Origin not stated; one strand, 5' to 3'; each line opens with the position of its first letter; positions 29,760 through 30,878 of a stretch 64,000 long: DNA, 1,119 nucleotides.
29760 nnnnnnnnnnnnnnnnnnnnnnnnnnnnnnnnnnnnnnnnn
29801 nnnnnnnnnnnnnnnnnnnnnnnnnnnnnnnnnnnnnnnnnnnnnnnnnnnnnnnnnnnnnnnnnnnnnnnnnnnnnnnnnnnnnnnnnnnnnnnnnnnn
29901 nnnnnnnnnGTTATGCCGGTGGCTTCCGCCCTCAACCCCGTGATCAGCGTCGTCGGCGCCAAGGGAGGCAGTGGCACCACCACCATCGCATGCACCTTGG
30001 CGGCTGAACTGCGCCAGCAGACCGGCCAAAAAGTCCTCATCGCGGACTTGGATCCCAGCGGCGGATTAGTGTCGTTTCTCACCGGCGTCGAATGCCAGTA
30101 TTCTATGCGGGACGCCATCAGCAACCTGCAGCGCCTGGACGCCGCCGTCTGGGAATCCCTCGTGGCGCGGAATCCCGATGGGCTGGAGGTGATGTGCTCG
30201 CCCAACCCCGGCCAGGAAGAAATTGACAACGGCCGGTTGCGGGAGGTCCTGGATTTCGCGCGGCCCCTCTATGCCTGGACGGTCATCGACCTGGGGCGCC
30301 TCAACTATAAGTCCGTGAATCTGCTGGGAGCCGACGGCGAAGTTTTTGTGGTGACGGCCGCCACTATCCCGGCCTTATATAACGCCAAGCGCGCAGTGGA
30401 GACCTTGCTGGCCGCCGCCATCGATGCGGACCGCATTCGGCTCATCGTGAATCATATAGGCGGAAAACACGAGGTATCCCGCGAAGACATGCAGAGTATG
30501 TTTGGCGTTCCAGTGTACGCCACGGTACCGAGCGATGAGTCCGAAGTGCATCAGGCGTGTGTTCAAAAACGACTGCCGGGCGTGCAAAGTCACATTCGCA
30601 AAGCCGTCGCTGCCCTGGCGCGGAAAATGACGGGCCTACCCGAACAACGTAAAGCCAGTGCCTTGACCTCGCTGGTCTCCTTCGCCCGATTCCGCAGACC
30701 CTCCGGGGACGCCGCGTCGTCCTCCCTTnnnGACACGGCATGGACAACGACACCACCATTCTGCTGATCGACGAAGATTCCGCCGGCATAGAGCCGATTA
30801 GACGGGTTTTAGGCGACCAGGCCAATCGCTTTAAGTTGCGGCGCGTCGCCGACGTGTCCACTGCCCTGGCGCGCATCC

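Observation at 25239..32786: Sensor-less multi-step phosphorelay wired to an orphan CpaF ATPase and two TadZ/CpaE-like proteins, with no pilus structural genes nearby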

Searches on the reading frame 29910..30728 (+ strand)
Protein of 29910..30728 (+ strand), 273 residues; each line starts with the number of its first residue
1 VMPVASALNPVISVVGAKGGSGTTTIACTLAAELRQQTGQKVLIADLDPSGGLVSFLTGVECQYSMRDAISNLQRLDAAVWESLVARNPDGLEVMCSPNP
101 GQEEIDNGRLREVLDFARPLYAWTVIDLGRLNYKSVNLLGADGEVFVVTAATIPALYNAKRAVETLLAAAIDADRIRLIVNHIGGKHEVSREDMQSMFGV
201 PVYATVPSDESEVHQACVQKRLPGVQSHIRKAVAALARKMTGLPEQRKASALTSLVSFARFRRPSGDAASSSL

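Call 49: find_homologous_proteins(query=window:29910-30728:+, max_evalue=0.00001)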
Query window:29910-30728:+ (273 aa): 140 proteins with E <= 0.00001 among 8000 candidates; the best 120 are listed.
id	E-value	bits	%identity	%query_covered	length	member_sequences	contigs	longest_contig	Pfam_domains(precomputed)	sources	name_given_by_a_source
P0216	1.4e-171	586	99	100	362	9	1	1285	PF10609.16,PF01656.30,PF13614.13,PF06564.19,PF02374.22,PF00072.31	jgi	jgi:pilus assembly protein CpaE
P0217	8.1e-159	544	91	99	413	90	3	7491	PF10609.16,PF01656.30,PF13614.13,PF00072.31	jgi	jgi:Flp pilus assembly CpaE family ATPase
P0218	3.2e-156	536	90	100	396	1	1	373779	PF10609.16,PF01656.30,PF13614.13,PF00072.31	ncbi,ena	-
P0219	2.4e-155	533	89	100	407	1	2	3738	PF10609.16,PF01656.30,PF13614.13,PF06564.19,PF00072.31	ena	-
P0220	7.5e-155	531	88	100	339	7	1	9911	PF10609.16,PF01656.30,PF13614.13,PF06564.19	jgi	jgi:pilus assembly protein CpaE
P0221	3.0e-154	529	90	99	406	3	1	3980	PF10609.16,PF01656.30,PF13614.13,PF00072.31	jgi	jgi:Flp pilus assembly CpaE family ATPase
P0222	5.1e-153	525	89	99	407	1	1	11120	PF10609.16,PF01656.30,PF13614.13,PF00072.31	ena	-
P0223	1.4e-152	524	89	98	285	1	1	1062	PF10609.16,PF01656.30,PF13614.13,PF06564.19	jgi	jgi:pilus assembly protein CpaE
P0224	2.0e-152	524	88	99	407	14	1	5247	PF10609.16,PF01656.30,PF13614.13,PF06564.19,PF00072.31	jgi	jgi:pilus assembly protein CpaE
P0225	2.0e-152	524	88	99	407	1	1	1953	PF10609.16,PF01656.30,PF13614.13,PF00072.31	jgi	jgi:pilus assembly protein CpaE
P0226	4.6e-152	522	89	100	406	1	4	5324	PF10609.16,PF01656.30,PF13614.13,PF06564.19,PF00072.31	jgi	jgi:Flp pilus assembly CpaE family ATPase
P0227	9.1e-152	521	88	100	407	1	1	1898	PF10609.16,PF01656.30,PF13614.13,PF00072.31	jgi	jgi:pilus assembly protein CpaE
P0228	9.4e-152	521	90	97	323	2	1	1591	PF10609.16,PF01656.30,PF13614.13,PF06564.19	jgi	jgi:pilus assembly protein CpaE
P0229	1.5e-151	521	87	100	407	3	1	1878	PF10609.16,PF01656.30,PF13614.13,PF06564.19,PF00072.31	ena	-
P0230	1.8e-151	520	90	98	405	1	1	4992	PF10609.16,PF01656.30,PF13614.13,PF00072.31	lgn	-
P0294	1.8e-85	304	55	97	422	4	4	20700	PF10609.16,PF01656.30,PF13614.13,PF00072.31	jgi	jgi:pilus assembly protein CpaE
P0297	4.7e-82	293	54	97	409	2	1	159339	PF10609.16,PF01656.30,PF13614.13,PF02374.22,PF00072.31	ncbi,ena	-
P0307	1.6e-65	239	49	94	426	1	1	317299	PF10609.16,PF01656.30,PF13614.13,PF00072.31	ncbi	-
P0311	1.2e-64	236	48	87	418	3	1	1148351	PF01656.30,PF13614.13,PF02374.22,PF00072.31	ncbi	-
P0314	4.1e-64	234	47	87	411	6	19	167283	PF10609.16,PF01656.30,PF13614.13,PF06564.19,PF02374.22,PF00072.31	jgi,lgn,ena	jgi:Flp pilus assembly CpaE family ATPase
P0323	7.4e-58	214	43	93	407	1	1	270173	PF10609.16,PF01656.30,PF13614.13,PF06564.19,PF00072.31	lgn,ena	-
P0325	3.7e-55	205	43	96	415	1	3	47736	PF10609.16,PF01656.30,PF06564.19,PF00072.31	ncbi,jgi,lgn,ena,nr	ncbi:MAG TPA: response regulator [Bryobacteraceae bacterium]|nr:response regulator [Bryobacteraceae 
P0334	6.6e-33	132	34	86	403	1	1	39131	PF13614.13,PF06564.19,PF02374.22,PF00072.31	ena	-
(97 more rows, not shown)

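Call 51: find_encoding_contigs(protein=P0311, flank=10000, max_places=2)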
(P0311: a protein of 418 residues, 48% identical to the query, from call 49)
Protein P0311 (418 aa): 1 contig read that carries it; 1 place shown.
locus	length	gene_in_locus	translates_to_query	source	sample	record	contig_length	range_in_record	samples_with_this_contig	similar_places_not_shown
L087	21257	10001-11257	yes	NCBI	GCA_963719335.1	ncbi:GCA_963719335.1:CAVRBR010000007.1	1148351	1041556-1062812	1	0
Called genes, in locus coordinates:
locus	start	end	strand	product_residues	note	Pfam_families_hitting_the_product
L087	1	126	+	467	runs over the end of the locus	PF01425:Amidase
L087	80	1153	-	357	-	PF10282:Lactonase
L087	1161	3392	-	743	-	PF21226:MalQ_N, PF02446:Glyco_hydro_77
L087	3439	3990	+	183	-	PF01058:Oxidored_q6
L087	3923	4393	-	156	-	PF07812:TfuA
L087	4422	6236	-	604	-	PF00069:Pkinase, PF01636:APH (faint), PF07714:PK_Tyr_Ser-Thr, PF06293:Kdo (weak)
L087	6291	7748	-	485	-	PF02511:Thy1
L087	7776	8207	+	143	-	PF00692:dUTPase, PF22769:DCD (weak)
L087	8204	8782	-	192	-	PF22769:DCD, PF00692:dUTPase (weak)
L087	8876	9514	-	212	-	-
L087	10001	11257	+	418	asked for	PF00072:Response_reg, PF01656:CbiA, PF02374:ArsA_ATPase (faint), PF13614:AAA_31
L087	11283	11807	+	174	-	-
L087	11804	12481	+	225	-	-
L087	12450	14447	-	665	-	PF00512:HisKA, PF02518:HATPase_c, PF00072:Response_reg, PF01627:Hpt (weak)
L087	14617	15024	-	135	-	-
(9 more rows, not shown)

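Call 52: find_encoding_contigs(protein=P0297, flank=10000, max_places=2)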
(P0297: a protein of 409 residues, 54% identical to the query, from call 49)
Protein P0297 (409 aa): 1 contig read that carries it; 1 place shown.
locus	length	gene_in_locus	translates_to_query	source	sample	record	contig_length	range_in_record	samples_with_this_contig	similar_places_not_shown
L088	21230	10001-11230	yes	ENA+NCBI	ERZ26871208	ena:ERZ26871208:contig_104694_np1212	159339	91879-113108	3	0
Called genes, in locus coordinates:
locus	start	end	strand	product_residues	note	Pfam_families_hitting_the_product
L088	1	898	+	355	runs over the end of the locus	PF25183:OMP_b-brl_4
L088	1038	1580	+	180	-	PF04542:Sigma70_r2, PF08281:Sigma70_r4_2, PF04545:Sigma70_r4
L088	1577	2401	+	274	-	PF13646:HEAT_2 (weak)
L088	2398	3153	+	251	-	-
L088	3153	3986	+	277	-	PF13349:DUF4097 (faint)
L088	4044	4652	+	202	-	-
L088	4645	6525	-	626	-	PF00072:Response_reg, PF01627:Hpt (weak)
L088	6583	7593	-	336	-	PF00989:PAS, PF08448:PAS_4, PF13426:PAS_9, PF08447:PAS_3 (weak), PF00989:PAS, PF13188:PAS_8 (weak), PF08448:PAS_4, PF13426:PAS_9, +1 more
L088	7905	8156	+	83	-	-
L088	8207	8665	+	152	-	PF00072:Response_reg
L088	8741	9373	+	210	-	PF00072:Response_reg, PF00512:HisKA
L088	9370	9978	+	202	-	PF02518:HATPase_c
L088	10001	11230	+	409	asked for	PF00072:Response_reg, PF10609:ParA (weak), PF01656:CbiA, PF02374:ArsA_ATPase (faint), PF13614:AAA_31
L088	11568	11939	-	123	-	PF00072:Response_reg, PF23198:PDE8A_N (weak)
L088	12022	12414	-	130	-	PF07519:Tannase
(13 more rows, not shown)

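Call 53: find_encoding_contigs(protein=P0323, flank=10000, max_places=2)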
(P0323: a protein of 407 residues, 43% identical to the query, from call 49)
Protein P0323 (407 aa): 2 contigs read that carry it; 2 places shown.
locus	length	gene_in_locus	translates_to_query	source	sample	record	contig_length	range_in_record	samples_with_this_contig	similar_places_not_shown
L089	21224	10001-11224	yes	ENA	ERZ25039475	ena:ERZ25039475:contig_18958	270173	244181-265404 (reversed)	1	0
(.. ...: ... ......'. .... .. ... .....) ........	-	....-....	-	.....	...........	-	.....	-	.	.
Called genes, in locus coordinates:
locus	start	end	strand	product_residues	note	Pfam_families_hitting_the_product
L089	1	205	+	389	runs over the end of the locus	PF02746:MR_MLE_N, PF13378:MR_MLE_C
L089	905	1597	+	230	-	PF13378:MR_MLE_C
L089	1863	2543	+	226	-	PF03737:RraA-like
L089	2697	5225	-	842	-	PF05048:NosD (faint), PF13229:Beta_helix (weak)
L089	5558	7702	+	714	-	PF00989:PAS (weak), PF00512:HisKA, PF02518:HATPase_c, PF00072:Response_reg, PF01627:Hpt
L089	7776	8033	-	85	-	-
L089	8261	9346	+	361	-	PF02607:B12-binding_2, PF02310:B12-binding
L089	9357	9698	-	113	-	PF07883:Cupin_2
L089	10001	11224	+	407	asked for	PF00072:Response_reg, PF01656:CbiA, PF06564:CBP_BcsQ, PF10609:ParA (weak), PF13614:AAA_31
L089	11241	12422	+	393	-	PF00072:Response_reg, PF13614:AAA_31 (faint)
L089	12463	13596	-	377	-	PF00072:Response_reg, PF01656:CbiA (weak), PF13614:AAA_31 (weak)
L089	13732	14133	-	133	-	PF00072:Response_reg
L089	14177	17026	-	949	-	PF00072:Response_reg, PF01590:GAF, PF13185:GAF_2, PF00989:PAS, PF08447:PAS_3, PF00512:HisKA, PF02518:HATPase_c, PF00072:Response_reg, +3 more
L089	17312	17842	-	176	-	PF00072:Response_reg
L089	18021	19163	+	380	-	PF23198:PDE8A_N (faint), PF00072:Response_reg, PF01627:Hpt (weak)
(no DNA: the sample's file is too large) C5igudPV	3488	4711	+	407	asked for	PF00072:Response_reg, PF01656:CbiA, PF06564:CBP_BcsQ, PF10609:ParA (weak), PF13614:AAA_31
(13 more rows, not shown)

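Call 54: find_encoding_contigs(protein=P0307, flank=10000, max_places=1)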
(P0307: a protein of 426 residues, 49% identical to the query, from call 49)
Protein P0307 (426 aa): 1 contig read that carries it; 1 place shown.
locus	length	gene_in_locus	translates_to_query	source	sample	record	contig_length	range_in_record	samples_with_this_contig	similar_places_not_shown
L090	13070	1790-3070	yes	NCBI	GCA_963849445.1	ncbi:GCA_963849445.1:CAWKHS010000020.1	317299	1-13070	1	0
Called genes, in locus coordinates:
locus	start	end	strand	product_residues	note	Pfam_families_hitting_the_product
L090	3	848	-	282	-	?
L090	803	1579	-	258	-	PF01061:ABC2_membrane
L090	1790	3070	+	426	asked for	PF00072:Response_reg, PF01656:CbiA (weak), PF10609:ParA (weak), PF13614:AAA_31 (weak)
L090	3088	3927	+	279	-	PF00072:Response_reg, PF13614:AAA_31 (weak)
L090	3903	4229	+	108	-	-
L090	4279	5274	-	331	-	PF00072:Response_reg, PF01627:Hpt (weak)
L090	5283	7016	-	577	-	PF05227:CHASE3, PF00512:HisKA, PF02518:HATPase_c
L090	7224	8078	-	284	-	PF02129:Peptidase_S15 (weak), PF05448:AXE1 (faint), PF20434:BD-FAE, PF00326:Peptidase_S9, PF01738:DLH (faint)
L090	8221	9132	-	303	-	PF25174:Beta-prop_THOC3 (faint), PF00930:DPPIV_N (faint), PF26550:Tricorn_2nd (faint), PF26549:Tricorn_N (weak), PF07676:PD40 (faint), PF26549:Tricorn_N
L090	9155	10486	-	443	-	PF01979:Amidohydro_1, PF07969:Amidohydro_3 (weak)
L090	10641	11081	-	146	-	-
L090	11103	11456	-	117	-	-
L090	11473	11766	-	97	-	PF08281:Sigma70_r4_2 (weak)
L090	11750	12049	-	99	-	PF04542:Sigma70_r2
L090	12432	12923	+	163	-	-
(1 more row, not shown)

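Call 55: find_encoding_contigs(protein=P0314, flank=10000, max_places=1)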
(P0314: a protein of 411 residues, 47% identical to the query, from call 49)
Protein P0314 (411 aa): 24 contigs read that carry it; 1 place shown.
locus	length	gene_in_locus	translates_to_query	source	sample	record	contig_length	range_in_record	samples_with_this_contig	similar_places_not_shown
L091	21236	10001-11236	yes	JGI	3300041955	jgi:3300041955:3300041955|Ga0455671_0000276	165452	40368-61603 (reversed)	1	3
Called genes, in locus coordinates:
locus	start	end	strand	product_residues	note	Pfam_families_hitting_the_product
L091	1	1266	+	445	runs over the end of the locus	PF01134:GIDA, PF13450:NAD_binding_8 (faint)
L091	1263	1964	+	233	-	PF13641:Glyco_tranf_2_3 (weak), PF00535:Glycos_transf_2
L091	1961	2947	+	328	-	PF00535:Glycos_transf_2, PF13641:Glyco_tranf_2_3, PF13632:Glyco_trans_2_3 (weak)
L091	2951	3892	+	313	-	PF00535:Glycos_transf_2, PF13641:Glyco_tranf_2_3, PF13632:Glyco_trans_2_3 (weak)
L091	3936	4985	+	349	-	PF00535:Glycos_transf_2, PF13641:Glyco_tranf_2_3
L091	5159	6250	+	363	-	PF13439:Glyco_transf_4 (weak), PF13579:Glyco_trans_4_4 (weak), PF09314:DUF1972 (weak), PF00534:Glycos_transf_1 (weak), PF13692:Glyco_trans_1_4 (weak), PF13524:Glyco_trans_1_2 (weak)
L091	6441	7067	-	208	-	PF13787:HXXEE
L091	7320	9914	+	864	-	PF00512:HisKA, PF02518:HATPase_c, PF00072:Response_reg, PF01627:Hpt (weak)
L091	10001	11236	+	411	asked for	PF00072:Response_reg, PF10609:ParA (weak), PF01656:CbiA, PF02374:ArsA_ATPase (faint), PF06564:CBP_BcsQ (weak), PF13614:AAA_31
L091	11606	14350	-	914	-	PF01326:PPDK_N, PF00391:PEP-utilizers, PF02896:PEP-utilizers_C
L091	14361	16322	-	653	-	PF02092:tRNA_synt_2f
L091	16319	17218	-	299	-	PF02091:tRNA-synt_2e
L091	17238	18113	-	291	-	PF11967:RecO_N, PF02565:RecO_C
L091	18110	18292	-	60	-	-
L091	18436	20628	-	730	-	PF13089:PP_kinase_N, PF02503:PP_kinase, PF17941:PP_kinase_C_1, PF13091:PLDc_2 (faint), PF13090:PP_kinase_C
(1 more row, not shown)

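Call 56: find_encoding_contigs(protein=P0294, flank=10000, max_places=1)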
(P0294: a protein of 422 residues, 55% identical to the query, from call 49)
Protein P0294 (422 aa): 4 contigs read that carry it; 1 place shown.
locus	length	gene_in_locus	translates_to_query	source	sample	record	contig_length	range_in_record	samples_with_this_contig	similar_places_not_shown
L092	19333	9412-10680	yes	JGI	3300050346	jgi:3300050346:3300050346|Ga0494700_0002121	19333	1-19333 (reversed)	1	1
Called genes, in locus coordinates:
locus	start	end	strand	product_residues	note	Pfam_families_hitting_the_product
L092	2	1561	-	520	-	?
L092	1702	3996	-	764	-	PF01315:Ald_Xan_dh_C, PF02738:MoCoBD_1, PF20256:MoCoBD_2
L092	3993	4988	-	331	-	PF00941:FAD_binding_5, PF03450:CO_deh_flav_C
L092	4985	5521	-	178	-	PF00111:Fer2, PF13085:Fer2_3 (weak), PF01799:Fer2_2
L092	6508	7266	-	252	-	-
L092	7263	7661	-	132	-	PF00072:Response_reg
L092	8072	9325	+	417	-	PF00072:Response_reg, PF00512:HisKA, PF02518:HATPase_c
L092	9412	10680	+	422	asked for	PF00072:Response_reg, PF01656:CbiA, PF10609:ParA (weak), PF13614:AAA_31 (weak)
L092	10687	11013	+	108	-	-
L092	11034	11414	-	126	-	PF00072:Response_reg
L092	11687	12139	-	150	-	PF00072:Response_reg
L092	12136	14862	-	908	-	PF13493:DUF4118, PF13426:PAS_9, PF00989:PAS, PF08447:PAS_3, PF08448:PAS_4, PF13426:PAS_9, PF00989:PAS, PF08448:PAS_4, +8 more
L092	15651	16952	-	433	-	PF00756:Esterase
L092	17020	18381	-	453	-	PF07586:HXXSHH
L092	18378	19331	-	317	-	?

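Call 57: find_encoding_contigs(protein=P0325, flank=10000, max_places=1)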
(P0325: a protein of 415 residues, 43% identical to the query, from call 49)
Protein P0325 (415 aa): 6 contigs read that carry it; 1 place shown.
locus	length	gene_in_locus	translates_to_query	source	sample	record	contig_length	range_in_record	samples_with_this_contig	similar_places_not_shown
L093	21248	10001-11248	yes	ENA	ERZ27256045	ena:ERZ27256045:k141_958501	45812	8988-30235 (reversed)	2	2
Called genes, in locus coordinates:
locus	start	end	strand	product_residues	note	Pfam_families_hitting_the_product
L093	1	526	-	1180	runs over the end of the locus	PF00535:Glycos_transf_2, PF04138:GtrA_DPMS_TM, PF13231:PMT_2 (weak)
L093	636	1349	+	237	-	-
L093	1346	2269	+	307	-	PF13519:VWA_2 (weak)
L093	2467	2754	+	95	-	PF12728:HTH_17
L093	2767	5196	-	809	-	PF12704:MacB_PCD, PF02687:FtsX, PF12704:MacB_PCD, PF02687:FtsX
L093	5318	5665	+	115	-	PF01627:Hpt (weak)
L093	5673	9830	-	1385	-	PF00989:PAS, PF13188:PAS_8, PF08448:PAS_4, PF13426:PAS_9, PF08447:PAS_3, PF08448:PAS_4, PF00989:PAS, PF08448:PAS_4, +11 more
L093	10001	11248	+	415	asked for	PF00072:Response_reg, PF10609:ParA (faint), PF01656:CbiA (weak), PF06564:CBP_BcsQ (faint)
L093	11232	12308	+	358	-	PF13614:AAA_31 (faint)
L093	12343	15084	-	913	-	PF00069:Pkinase, PF07714:PK_Tyr_Ser-Thr, PF01636:APH (faint), PF03109:ABC1, PF13424:TPR_12 (faint)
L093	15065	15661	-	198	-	PF07638:Sigma70_ECF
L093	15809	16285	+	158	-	-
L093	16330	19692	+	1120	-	PF06739:SBBP (faint), PF25021:TEN_NHL (weak), PF01436:NHL, PF25021:TEN_NHL (weak), PF01436:NHL (weak), PF25021:TEN_NHL (weak), PF15780:ASH (faint), PF22544:HYDIN_VesB_CFA65-like_Ig (weak), +1 more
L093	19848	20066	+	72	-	-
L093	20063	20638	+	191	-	-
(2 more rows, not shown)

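Call 67: list_cluster_members(proteins=[P0297, P0311, P0307, P0323, P0314, P0294, P0334])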
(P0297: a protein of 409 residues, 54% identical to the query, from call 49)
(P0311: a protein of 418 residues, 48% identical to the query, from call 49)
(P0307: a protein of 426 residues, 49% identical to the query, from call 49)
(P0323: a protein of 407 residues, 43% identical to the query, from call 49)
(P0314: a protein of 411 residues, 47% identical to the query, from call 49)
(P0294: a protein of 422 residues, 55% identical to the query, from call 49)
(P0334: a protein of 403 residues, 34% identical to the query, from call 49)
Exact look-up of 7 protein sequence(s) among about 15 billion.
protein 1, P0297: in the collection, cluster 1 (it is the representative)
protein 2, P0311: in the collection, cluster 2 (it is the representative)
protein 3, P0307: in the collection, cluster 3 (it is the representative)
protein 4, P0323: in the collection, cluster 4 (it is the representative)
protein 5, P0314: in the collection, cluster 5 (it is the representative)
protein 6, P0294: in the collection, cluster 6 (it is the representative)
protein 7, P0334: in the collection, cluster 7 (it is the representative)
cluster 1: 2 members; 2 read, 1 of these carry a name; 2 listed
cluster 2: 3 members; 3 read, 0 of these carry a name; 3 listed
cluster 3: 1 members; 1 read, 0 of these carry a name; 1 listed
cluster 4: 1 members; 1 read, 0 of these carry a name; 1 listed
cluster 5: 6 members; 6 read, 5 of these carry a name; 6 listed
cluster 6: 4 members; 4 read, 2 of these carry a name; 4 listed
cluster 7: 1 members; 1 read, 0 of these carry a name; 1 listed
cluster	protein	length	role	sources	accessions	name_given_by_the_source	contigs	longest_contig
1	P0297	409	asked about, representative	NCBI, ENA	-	-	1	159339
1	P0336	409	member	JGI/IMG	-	pilus assembly protein CpaE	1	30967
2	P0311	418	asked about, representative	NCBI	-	-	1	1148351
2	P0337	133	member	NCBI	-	-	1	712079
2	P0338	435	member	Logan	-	-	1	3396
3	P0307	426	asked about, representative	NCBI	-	-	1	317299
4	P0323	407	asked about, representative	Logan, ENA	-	-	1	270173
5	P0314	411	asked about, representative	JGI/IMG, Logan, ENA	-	Flp pilus assembly CpaE family ATPase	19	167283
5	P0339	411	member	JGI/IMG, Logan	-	Flp pilus assembly CpaE family ATPase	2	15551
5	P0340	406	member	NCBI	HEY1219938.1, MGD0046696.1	MAG: response regulator [Bryobacteraceae bacterium]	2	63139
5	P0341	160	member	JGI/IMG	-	Flp pilus assembly CpaE family ATPase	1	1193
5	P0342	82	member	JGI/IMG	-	hypothetical protein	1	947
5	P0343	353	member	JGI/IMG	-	-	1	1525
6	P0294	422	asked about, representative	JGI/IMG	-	pilus assembly protein CpaE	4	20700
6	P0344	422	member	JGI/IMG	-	pilus assembly protein CpaE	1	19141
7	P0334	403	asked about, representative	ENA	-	-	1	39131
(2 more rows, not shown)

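Call 83: search_protein_families(library=pfam, proteins=[L092:10687-11013:+], max_evalue=0.1)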
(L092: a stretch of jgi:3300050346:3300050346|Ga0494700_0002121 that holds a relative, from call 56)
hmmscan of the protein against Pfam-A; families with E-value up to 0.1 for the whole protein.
L092:10687-11013:+ (108 aa): 1 family
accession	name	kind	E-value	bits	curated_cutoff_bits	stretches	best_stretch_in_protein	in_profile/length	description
PF01627.28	Hpt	-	0.00013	22.5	24.6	1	23-101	1-79/84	Hpt domain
